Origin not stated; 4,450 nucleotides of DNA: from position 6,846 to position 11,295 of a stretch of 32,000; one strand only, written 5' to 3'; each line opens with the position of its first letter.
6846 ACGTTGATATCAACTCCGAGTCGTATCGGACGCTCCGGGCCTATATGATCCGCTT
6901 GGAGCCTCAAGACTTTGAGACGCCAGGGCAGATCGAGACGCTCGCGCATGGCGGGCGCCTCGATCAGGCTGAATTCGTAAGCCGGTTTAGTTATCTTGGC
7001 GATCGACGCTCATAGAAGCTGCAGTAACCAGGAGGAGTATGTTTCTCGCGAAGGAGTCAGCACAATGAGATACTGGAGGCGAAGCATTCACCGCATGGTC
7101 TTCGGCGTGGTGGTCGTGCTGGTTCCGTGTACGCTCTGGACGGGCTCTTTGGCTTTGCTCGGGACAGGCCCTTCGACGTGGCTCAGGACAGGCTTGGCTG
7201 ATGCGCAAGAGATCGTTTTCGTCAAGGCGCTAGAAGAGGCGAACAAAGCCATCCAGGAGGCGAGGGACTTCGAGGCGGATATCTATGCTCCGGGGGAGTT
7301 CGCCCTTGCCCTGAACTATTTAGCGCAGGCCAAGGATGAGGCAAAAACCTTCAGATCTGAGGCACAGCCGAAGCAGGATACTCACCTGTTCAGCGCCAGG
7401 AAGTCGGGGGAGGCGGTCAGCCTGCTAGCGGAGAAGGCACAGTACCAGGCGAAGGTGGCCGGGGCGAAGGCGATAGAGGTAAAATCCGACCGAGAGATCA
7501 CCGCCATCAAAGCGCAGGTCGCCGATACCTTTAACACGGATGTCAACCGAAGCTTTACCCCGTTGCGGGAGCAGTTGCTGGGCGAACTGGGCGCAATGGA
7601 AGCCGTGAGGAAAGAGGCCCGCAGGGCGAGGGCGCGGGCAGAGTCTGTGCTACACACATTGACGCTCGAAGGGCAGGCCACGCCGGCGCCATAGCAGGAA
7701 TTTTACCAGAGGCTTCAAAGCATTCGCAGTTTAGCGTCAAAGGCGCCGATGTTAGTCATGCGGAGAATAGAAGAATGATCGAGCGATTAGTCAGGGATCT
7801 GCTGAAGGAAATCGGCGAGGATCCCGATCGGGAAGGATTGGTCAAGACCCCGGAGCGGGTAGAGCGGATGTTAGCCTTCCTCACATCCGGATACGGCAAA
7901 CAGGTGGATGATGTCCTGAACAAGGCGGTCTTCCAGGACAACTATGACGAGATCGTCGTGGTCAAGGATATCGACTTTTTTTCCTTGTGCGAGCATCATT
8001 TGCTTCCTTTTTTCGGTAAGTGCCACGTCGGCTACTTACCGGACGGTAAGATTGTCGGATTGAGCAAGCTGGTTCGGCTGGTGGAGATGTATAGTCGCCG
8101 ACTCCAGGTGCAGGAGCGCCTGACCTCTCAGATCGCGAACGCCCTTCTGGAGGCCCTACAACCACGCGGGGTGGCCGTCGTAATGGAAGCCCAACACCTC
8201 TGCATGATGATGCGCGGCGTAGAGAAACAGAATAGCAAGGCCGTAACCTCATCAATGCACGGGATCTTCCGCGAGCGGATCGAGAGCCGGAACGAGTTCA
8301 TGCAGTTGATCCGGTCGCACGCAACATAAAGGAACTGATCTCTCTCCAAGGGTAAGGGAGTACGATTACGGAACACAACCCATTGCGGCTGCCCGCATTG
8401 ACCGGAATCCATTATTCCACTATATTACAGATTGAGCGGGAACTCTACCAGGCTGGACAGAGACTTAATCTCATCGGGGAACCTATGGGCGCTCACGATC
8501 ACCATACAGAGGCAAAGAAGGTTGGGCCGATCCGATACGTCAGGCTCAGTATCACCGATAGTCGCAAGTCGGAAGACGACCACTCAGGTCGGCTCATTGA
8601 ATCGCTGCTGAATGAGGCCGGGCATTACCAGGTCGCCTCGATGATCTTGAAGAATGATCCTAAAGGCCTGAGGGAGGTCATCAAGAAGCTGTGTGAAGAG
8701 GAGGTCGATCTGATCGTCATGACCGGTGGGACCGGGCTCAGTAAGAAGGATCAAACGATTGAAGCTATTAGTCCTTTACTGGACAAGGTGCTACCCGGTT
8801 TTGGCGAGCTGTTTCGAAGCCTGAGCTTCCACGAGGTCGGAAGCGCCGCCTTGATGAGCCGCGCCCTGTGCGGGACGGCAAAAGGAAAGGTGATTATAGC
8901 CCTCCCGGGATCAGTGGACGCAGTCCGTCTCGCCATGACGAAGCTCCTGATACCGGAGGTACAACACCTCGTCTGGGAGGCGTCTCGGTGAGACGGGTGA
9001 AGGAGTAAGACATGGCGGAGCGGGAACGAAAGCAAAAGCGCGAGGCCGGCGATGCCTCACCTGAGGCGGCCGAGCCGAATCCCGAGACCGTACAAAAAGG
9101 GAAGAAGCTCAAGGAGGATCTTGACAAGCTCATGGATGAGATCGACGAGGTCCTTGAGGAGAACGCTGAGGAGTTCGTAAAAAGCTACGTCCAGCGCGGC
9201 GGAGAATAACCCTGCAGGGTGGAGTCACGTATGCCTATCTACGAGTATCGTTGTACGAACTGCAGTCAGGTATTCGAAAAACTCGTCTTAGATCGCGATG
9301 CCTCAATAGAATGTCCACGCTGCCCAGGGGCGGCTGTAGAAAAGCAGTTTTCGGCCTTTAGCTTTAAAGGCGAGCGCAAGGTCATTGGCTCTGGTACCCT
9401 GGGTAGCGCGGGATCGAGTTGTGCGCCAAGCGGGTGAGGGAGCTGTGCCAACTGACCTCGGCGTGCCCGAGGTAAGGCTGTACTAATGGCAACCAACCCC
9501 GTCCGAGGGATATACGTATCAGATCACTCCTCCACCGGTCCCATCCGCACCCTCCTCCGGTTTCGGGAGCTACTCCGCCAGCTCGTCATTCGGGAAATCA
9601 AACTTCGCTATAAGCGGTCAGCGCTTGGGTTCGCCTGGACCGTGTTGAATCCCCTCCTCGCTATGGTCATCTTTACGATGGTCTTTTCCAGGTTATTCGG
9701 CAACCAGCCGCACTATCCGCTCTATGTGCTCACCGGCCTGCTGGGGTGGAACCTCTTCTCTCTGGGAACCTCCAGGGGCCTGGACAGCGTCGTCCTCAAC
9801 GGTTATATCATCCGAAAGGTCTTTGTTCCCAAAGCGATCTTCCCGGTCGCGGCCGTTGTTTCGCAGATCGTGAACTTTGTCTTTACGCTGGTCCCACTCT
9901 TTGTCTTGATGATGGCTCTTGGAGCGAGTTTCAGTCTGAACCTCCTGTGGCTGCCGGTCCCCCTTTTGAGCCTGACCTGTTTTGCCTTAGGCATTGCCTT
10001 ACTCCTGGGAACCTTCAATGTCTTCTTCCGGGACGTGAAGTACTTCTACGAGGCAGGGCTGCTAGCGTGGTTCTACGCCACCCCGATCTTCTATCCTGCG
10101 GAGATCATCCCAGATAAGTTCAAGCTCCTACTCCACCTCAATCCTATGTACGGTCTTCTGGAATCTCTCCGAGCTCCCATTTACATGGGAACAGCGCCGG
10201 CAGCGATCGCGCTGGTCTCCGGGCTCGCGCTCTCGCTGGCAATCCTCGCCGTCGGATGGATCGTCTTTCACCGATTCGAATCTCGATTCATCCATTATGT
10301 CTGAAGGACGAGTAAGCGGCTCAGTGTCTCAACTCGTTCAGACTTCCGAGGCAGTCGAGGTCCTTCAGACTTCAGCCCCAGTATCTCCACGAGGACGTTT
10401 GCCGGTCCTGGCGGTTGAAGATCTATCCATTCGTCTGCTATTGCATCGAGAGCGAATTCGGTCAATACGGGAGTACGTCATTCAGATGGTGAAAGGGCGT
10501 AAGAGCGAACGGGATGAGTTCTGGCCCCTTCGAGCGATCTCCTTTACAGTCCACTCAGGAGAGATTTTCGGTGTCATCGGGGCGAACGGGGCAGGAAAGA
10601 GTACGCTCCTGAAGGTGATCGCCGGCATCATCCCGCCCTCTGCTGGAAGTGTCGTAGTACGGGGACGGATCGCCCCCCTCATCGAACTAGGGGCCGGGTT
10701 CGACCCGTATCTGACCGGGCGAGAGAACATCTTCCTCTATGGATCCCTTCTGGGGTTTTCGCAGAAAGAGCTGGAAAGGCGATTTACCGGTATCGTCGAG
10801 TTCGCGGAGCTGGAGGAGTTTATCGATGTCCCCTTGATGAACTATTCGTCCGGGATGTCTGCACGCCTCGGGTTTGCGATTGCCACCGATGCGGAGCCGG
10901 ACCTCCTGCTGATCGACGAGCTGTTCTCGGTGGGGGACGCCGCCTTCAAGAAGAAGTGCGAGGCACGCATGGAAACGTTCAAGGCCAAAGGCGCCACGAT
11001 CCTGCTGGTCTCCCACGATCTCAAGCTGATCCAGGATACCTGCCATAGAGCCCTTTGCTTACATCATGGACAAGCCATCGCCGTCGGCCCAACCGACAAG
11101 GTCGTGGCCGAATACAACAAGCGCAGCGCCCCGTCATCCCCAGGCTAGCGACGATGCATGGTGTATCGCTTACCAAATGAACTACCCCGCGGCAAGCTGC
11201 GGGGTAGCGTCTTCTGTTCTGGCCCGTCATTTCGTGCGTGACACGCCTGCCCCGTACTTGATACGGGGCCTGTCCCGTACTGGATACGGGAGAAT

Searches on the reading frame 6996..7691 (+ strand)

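Call 6: search_protein_families(library=pfam, proteins=[window:6996-7691:+])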
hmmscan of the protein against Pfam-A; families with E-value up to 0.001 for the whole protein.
window:6996-7691:+ (232 aa): 1 family
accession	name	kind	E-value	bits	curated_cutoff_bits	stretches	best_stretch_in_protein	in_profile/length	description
PF14346.11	DUF4398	-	0.00016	22.5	27.9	1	78-170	2-77/78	Domain of unknown function (DUF4398)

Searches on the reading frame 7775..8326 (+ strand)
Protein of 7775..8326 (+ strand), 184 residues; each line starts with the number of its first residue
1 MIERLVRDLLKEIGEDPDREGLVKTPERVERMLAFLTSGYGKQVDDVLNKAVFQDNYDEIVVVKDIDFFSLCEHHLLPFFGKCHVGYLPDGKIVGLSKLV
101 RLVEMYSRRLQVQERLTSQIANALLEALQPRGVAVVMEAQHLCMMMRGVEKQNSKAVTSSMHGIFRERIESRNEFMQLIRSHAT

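Call 6: search_protein_families(library=pfam, proteins=[window:7775-8326:+])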
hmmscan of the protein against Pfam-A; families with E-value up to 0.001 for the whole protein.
window:7775-8326:+ (184 aa): 2 families
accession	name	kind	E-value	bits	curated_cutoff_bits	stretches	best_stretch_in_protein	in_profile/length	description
PF01227.27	GTP_cyclohydroI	-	1.7e-77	259.3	27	1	2-180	1-179/179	GTP cyclohydrolase I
PF14489.11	QueF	-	8.6e-06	26.3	27.3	1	78-136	1-59/81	QueF-like protein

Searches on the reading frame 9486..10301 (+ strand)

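Call 6: search_protein_families(library=pfam, proteins=[window:9486-10301:+])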
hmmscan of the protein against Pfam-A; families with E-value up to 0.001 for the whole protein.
window:9486-10301:+ (272 aa): 1 family
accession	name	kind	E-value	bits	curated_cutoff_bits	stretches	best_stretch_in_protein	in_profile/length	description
PF01061.29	ABC2_membrane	-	5.8e-17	62.4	26.9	1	29-231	2-209/211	ABC-2 type transporter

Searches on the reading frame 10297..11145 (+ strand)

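Call 6: search_protein_families(library=pfam, proteins=[window:10297-11145:+])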
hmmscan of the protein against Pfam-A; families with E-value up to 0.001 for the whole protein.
window:10297-11145:+ (283 aa): 2 families
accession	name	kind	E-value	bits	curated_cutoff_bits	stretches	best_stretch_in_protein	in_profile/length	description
PF00005.33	ABC_tran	-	2.7e-19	70.6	25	1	78-209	1-135/137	ABC transporter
PF13304.12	AAA_21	-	5.5e-05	23.8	27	1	90-111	1-22/304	AAA domain, putative AbiEii toxin, Type IV TA system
